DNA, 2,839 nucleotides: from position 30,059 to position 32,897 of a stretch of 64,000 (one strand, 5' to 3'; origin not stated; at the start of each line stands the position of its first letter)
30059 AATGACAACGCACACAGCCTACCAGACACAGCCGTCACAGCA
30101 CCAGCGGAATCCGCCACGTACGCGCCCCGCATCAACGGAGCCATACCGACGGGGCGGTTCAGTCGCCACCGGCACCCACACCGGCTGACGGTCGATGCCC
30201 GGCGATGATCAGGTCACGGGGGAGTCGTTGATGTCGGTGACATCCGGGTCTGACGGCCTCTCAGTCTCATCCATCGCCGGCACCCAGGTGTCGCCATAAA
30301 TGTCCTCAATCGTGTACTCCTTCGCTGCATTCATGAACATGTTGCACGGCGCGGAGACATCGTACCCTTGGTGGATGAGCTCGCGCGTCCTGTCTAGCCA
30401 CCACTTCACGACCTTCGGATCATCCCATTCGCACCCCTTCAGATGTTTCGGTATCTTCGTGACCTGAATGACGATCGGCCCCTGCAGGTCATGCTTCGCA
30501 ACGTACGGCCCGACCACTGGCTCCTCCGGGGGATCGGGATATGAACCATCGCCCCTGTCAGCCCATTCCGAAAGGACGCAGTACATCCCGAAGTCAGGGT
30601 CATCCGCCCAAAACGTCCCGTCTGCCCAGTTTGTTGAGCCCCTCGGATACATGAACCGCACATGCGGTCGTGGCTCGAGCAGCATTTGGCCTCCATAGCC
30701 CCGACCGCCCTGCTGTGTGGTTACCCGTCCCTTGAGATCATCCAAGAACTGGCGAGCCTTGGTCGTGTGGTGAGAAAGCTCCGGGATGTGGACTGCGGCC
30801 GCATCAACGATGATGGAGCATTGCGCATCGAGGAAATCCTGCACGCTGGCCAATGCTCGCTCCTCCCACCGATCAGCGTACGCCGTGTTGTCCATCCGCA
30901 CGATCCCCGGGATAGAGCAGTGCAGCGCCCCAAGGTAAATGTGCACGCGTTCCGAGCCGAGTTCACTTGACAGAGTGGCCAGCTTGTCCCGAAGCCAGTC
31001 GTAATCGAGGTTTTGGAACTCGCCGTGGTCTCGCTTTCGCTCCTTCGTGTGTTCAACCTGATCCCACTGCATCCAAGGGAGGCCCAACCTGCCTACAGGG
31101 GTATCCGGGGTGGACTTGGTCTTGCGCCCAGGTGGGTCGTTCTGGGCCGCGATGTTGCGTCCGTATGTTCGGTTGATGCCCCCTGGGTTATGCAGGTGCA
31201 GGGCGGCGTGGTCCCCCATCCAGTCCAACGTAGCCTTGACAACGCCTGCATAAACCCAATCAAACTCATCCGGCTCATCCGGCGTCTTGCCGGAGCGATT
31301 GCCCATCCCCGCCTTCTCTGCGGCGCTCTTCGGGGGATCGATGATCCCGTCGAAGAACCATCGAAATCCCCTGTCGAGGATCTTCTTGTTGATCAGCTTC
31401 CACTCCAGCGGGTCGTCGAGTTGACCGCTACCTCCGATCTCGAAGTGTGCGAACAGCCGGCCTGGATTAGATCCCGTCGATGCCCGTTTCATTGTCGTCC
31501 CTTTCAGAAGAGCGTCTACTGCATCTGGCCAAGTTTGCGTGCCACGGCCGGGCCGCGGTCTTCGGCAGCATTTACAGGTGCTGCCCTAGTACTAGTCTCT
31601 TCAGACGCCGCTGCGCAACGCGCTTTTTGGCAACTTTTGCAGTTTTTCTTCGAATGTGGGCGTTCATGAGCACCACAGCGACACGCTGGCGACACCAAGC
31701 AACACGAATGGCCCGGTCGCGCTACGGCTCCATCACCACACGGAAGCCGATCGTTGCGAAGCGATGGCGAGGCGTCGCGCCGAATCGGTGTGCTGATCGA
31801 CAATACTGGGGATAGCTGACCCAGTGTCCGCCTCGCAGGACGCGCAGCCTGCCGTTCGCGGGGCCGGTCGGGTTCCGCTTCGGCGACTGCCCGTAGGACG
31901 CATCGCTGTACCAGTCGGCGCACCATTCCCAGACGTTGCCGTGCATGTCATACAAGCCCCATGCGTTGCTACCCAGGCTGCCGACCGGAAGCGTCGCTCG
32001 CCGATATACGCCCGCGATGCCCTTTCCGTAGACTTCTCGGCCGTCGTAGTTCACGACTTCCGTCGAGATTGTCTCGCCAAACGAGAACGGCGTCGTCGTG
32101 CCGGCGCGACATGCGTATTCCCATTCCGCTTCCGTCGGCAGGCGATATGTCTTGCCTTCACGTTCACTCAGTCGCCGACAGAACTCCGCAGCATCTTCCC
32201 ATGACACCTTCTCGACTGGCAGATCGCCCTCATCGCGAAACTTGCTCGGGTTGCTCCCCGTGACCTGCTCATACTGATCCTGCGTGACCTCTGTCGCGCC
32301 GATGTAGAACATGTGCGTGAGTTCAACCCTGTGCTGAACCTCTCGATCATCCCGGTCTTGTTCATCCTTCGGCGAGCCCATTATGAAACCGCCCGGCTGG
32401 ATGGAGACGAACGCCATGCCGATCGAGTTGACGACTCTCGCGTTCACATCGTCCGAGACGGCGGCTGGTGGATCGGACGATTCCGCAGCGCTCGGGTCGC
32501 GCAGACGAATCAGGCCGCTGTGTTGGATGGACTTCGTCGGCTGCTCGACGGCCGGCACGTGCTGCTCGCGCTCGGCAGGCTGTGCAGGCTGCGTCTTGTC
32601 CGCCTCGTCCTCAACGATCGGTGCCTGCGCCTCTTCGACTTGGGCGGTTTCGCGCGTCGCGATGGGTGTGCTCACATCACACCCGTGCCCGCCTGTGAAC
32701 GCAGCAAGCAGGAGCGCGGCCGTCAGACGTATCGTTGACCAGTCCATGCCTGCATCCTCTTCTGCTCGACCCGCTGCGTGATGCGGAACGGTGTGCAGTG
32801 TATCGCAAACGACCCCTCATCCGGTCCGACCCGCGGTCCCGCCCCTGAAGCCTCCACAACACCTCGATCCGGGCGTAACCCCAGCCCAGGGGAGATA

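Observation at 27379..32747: Minus-strand signalling cluster: FGE-lipoprotein, unknown 427-aa protein, Ser/Thr kinase::FGE fusion, and HTH protein translationally coupled onward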

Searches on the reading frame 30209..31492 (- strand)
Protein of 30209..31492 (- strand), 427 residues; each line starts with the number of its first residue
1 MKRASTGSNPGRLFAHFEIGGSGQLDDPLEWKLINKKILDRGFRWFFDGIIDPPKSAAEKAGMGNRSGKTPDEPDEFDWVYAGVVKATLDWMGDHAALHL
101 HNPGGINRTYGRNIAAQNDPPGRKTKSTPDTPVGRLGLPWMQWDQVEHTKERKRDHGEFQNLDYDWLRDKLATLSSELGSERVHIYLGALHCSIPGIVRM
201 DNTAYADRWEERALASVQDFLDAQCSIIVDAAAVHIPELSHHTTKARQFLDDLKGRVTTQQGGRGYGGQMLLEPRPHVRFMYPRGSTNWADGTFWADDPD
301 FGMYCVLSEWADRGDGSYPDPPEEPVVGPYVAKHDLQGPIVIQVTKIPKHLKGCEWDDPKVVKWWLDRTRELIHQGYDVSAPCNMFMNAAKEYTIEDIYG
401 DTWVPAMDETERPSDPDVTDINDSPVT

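Call 3: search_protein_families(library=pfam, proteins=[window:30209-31492:-], max_evalue=0.01)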
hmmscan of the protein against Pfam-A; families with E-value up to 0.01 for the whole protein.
window:30209-31492:- (427 aa): 0 families

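Call 4: search_protein_families(library=ncbifam, proteins=[window:30209-31492:-], max_evalue=0.01)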
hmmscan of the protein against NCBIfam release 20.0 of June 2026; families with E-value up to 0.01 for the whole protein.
window:30209-31492:- (427 aa): 0 families

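Call 5: search_protein_families(library=padloc, proteins=[window:30209-31492:-], max_evalue=0.01)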
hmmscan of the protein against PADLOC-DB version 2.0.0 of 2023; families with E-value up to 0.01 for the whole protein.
window:30209-31492:- (427 aa): 0 families

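Call 6: find_homologous_proteins(query=window:30209-31492:-)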
Query window:30209-31492:- (427 aa): 1 proteins with E <= 0.001 among 3983 candidates.
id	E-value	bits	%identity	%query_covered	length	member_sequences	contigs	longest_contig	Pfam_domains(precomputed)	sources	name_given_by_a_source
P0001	0.0e+0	1028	100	100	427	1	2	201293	-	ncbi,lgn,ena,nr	ncbi:MAG: hypothetical protein KAS72_05465 [Phycisphaerales bacterium]|nr:hypothetical protein [Phyc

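Call 9: search_protein_families(library=pfam, proteins=[window:30209-31492:-], max_evalue=10)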
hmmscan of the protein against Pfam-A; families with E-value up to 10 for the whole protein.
window:30209-31492:- (427 aa): 0 families

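Call 12: find_encoding_contigs(protein=window:30209-31492:-, flank=10000, max_places=6)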
Protein window:30209-31492:- (427 aa): 3 contigs read that carry it; 2 places shown.
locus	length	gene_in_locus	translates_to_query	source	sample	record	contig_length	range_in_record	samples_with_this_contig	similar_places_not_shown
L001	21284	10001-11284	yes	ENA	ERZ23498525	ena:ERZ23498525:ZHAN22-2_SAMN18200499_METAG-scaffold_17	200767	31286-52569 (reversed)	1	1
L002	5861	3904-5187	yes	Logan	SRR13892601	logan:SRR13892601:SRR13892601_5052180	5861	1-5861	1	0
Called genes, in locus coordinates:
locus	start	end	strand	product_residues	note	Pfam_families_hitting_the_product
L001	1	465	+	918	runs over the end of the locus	PF14498:Glyco_hyd_65N_2, PF22666:Glyco_hydro_2_N2 (weak), PF14498:Glyco_hyd_65N_2, PF22124:Glyco_hydro_95_cat, PF21307:Glyco_hydro_95_C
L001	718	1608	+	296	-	PF01678:DAP_epimerase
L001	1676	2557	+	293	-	PF24016:DUF7330 (faint)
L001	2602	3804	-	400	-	-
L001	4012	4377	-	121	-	-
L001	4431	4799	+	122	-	-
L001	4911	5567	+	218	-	PF12118:SprA-related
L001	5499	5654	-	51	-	-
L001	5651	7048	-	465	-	PF02403:Seryl_tRNA_N, PF00587:tRNA-synt_2b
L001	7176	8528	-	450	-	-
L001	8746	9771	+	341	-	PF03781:FGE-sulfatase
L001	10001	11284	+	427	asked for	-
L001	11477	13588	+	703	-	PF00069:Pkinase, PF01636:APH (faint), PF07714:PK_Tyr_Ser-Thr, PF03109:ABC1, PF17667:Pkinase_fungal (weak), PF03781:FGE-sulfatase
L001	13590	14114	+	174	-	PF12728:HTH_17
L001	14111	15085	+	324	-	-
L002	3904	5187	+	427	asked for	-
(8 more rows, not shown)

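Call 14: search_protein_representatives(protein=window:30209-31492:-)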
Query: 427 residues. Proteins with E-value up to 0.001 (for the whole library): 1; up to 1e-10: 1; up to 1e-30: 1. The best 1 are listed.
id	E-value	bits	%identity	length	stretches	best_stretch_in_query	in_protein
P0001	0.0e+00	1027.7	100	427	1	1-427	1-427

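Call 25: predict_structure(protein=window:30209-31492:-)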
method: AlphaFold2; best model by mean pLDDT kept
length: 427 residues; sequences in the alignment: 1
mean_pLDDT: 33.7   pTM: 0.23
mean pLDDT of the five models: 33.7, 30.5, 29.6, 27.7, 27.1
residues with pLDDT >= 90: 0; 70-90: 0; 50-70: 25; < 50: 402
segments of 3 or more residues with pLDDT < 50: 1-165, 167-169, 171-247, 253-356, 375-399, 401-427
pLDDT, mean of each block of 10 residues (from residue 1): 29 26 37 36 34 36 34 32 33 29 25 29 28 23 25 29 45 46 34 24 29 30 31 35 47 42 27 25 24 25 25 33 29 29 38 46 59 48 36 46 39 40 32
secondary structure, 60 per line:
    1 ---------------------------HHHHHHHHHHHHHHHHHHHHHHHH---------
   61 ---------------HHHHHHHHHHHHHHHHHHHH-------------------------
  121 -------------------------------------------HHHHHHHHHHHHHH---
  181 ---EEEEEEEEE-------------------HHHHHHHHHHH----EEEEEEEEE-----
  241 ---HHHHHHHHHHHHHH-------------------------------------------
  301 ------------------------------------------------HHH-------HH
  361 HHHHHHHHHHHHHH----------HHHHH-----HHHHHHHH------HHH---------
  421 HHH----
elements in order: H28-51 H76-95 H164-177 E184-192 H212-222 E227-235 H244-257 H359-374 H385-389 H395-402

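Call 27: search_solved_structures(query=window:30209-31492:-, max_evalue=10, show_alignments=2)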
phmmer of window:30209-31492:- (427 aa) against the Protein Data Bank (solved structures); distinct sequences matched with E-value up to 10: 3.
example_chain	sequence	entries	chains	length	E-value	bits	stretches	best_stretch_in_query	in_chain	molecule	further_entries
2fz4_A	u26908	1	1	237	0.52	11.9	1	165-213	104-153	DNA repair protein RAD25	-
6p66_A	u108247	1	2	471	1.5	10.5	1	165-213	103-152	DNA repair protein RAD25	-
2fwr_A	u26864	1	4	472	1.5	10.4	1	165-213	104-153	DNA repair protein RAD25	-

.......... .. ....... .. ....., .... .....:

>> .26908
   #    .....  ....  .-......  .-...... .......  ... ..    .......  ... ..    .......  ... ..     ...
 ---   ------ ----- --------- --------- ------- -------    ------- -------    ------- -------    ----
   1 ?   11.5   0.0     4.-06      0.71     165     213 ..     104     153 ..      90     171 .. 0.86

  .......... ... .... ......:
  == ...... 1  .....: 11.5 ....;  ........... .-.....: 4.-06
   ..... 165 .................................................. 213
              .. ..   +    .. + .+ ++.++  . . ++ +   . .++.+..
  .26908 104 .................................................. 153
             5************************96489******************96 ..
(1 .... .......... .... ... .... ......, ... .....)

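Call 28: search_protein_families(library=phrogs, proteins=[window:30209-31492:-], max_evalue=1)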
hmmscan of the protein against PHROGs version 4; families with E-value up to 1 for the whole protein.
window:30209-31492:- (427 aa): 0 families

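Call 41: find_related_loci(query=window:30209-31492:-, collection=metagenome_contigs, flank=6000)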
Query window:30209-31492:- (427 aa) in metagenome_contigs; peptide patterns used: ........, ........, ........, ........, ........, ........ (x = any residue, [..] = any of these).
52 stretches matched a pattern, but none encodes a relative of the query by tblastn (E <= 1e-3).

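Call 72: search_dna_similar(query=window:30209-31492:-, collection=phages, mode=protein, max_evalue=0.01, max_rows=5)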
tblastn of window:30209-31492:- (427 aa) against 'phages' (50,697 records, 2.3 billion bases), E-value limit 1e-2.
No match.

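Call 73: search_dna_similar(query=window:30209-31492:-, collection=plasmids, mode=protein, max_evalue=0.01, max_rows=5)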
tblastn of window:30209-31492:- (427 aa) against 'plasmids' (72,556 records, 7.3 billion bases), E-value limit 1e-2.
No match.

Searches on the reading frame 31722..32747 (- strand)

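Call 3: search_protein_families(library=pfam, proteins=[window:31722-32747:-], max_evalue=0.01)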
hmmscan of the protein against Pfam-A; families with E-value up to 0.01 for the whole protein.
window:31722-32747:- (341 aa): 1 family
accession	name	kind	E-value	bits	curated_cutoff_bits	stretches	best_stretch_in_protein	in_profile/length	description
PF03781.23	FGE-sulfatase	-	4.8e-54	184.1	23.3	1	113-338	5-254/255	Sulfatase-modifying factor enzyme 1-like domain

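Call 4: search_protein_families(library=ncbifam, proteins=[window:31722-32747:-], max_evalue=0.01)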
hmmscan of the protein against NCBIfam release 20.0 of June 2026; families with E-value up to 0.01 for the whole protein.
window:31722-32747:- (341 aa): 8 families
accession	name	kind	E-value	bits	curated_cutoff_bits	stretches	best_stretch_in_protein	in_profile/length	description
NF051459.1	pyoverdine_PvdO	equivalog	2.9e-34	118.4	500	2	170-339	112-278/280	dihydropyoverdine dehydrogenase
TIGR03525.2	GldK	equivalog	8.7e-28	97.7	350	2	175-340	219-406/408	T9SS ring complex lipoprotein PorK/GldK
TIGR03440.2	egtB_TIGR03440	equivalog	9.5e-16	57.9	360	1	175-337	273-412/413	ergothioneine biosynthesis protein EgtB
TIGR02171.1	Fb_sc_TIGR02171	subfamily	2.3e-14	52.4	544.35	2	197-337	155-279/912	TIGR02171 family lipoprotein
NF041186.1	SenA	equivalog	5.9e-14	52.2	420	1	175-338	270-381/382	selenoneine synthase SenA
TIGR04344.1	ovoA_Nterm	equivalog_domain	2.8e-13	49.6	400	1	175-338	295-444/444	5-histidylcysteine sulfoxide synthase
TIGR03524.1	GldJ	equivalog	2.7e-09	36.2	458.2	2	252-281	337-366/559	gliding motility lipoprotein GldJ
TIGR03530.1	GldJ_short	equivalog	2.8e-08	33.1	382.9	0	255-293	292-330/396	gliding motility lipoprotein GldJ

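Call 5: search_protein_families(library=padloc, proteins=[window:31722-32747:-], max_evalue=0.01)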
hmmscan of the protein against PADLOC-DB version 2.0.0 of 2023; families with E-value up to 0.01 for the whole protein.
window:31722-32747:- (341 aa): 0 families

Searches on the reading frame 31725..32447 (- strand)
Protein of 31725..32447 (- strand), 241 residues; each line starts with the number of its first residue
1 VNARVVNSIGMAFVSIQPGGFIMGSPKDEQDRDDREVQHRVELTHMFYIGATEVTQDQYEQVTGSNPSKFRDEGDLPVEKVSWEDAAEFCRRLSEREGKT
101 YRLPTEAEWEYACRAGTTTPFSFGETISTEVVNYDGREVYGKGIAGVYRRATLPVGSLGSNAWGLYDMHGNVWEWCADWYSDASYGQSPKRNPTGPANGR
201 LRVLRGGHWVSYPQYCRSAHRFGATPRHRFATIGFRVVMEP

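Call 34: search_solved_structures(query=window:31725-32447:-, max_evalue=1e-20, show_alignments=5)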
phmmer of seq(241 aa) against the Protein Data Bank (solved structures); distinct sequences matched with E-value up to 1e-20: 12.
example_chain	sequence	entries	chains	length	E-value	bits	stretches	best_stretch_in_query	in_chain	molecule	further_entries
2y3c_A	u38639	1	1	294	8.9e-33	116.9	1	76-241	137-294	TREPONEMA DENTICOLA VARIABLE PROTEIN 1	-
5hha_A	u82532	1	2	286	1.8e-25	93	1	15-240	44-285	PvdO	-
2aft_X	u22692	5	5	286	1.7e-24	89.8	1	73-238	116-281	Sulfatase modifying factor 1 | Sulfatase-modifying factor 1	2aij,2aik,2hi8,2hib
31dc_A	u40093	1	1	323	2.4e-24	89.3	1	73-238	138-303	Formylglycine-generating enzyme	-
2aii_X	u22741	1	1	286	8.5e-24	87.5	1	73-238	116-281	Sulfatase modifying factor 1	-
1y1e_X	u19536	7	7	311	1.1e-23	87.2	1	73-238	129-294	C-alpha-formyglycine-generating enzyme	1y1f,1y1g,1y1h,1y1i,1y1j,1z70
5ssy_A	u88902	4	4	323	1.2e-23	87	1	73-238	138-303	Formylglycine-generating enzyme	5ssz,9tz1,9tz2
6muj_A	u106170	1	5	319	1.9e-23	86.3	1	75-237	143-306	Formylglycine-generating enzyme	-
2q17_A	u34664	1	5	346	2.8e-23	85.8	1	75-237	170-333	formylglycine generating enzyme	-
5ssx_A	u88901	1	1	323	3.3e-23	85.6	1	73-238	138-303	Formylglycine-generating enzyme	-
8aru_A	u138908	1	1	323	6.2e-23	84.7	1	73-238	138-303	Formylglycine-generating enzyme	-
2afy_X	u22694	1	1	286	6.8e-23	84.5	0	73-238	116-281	Sulfatase modifying factor 1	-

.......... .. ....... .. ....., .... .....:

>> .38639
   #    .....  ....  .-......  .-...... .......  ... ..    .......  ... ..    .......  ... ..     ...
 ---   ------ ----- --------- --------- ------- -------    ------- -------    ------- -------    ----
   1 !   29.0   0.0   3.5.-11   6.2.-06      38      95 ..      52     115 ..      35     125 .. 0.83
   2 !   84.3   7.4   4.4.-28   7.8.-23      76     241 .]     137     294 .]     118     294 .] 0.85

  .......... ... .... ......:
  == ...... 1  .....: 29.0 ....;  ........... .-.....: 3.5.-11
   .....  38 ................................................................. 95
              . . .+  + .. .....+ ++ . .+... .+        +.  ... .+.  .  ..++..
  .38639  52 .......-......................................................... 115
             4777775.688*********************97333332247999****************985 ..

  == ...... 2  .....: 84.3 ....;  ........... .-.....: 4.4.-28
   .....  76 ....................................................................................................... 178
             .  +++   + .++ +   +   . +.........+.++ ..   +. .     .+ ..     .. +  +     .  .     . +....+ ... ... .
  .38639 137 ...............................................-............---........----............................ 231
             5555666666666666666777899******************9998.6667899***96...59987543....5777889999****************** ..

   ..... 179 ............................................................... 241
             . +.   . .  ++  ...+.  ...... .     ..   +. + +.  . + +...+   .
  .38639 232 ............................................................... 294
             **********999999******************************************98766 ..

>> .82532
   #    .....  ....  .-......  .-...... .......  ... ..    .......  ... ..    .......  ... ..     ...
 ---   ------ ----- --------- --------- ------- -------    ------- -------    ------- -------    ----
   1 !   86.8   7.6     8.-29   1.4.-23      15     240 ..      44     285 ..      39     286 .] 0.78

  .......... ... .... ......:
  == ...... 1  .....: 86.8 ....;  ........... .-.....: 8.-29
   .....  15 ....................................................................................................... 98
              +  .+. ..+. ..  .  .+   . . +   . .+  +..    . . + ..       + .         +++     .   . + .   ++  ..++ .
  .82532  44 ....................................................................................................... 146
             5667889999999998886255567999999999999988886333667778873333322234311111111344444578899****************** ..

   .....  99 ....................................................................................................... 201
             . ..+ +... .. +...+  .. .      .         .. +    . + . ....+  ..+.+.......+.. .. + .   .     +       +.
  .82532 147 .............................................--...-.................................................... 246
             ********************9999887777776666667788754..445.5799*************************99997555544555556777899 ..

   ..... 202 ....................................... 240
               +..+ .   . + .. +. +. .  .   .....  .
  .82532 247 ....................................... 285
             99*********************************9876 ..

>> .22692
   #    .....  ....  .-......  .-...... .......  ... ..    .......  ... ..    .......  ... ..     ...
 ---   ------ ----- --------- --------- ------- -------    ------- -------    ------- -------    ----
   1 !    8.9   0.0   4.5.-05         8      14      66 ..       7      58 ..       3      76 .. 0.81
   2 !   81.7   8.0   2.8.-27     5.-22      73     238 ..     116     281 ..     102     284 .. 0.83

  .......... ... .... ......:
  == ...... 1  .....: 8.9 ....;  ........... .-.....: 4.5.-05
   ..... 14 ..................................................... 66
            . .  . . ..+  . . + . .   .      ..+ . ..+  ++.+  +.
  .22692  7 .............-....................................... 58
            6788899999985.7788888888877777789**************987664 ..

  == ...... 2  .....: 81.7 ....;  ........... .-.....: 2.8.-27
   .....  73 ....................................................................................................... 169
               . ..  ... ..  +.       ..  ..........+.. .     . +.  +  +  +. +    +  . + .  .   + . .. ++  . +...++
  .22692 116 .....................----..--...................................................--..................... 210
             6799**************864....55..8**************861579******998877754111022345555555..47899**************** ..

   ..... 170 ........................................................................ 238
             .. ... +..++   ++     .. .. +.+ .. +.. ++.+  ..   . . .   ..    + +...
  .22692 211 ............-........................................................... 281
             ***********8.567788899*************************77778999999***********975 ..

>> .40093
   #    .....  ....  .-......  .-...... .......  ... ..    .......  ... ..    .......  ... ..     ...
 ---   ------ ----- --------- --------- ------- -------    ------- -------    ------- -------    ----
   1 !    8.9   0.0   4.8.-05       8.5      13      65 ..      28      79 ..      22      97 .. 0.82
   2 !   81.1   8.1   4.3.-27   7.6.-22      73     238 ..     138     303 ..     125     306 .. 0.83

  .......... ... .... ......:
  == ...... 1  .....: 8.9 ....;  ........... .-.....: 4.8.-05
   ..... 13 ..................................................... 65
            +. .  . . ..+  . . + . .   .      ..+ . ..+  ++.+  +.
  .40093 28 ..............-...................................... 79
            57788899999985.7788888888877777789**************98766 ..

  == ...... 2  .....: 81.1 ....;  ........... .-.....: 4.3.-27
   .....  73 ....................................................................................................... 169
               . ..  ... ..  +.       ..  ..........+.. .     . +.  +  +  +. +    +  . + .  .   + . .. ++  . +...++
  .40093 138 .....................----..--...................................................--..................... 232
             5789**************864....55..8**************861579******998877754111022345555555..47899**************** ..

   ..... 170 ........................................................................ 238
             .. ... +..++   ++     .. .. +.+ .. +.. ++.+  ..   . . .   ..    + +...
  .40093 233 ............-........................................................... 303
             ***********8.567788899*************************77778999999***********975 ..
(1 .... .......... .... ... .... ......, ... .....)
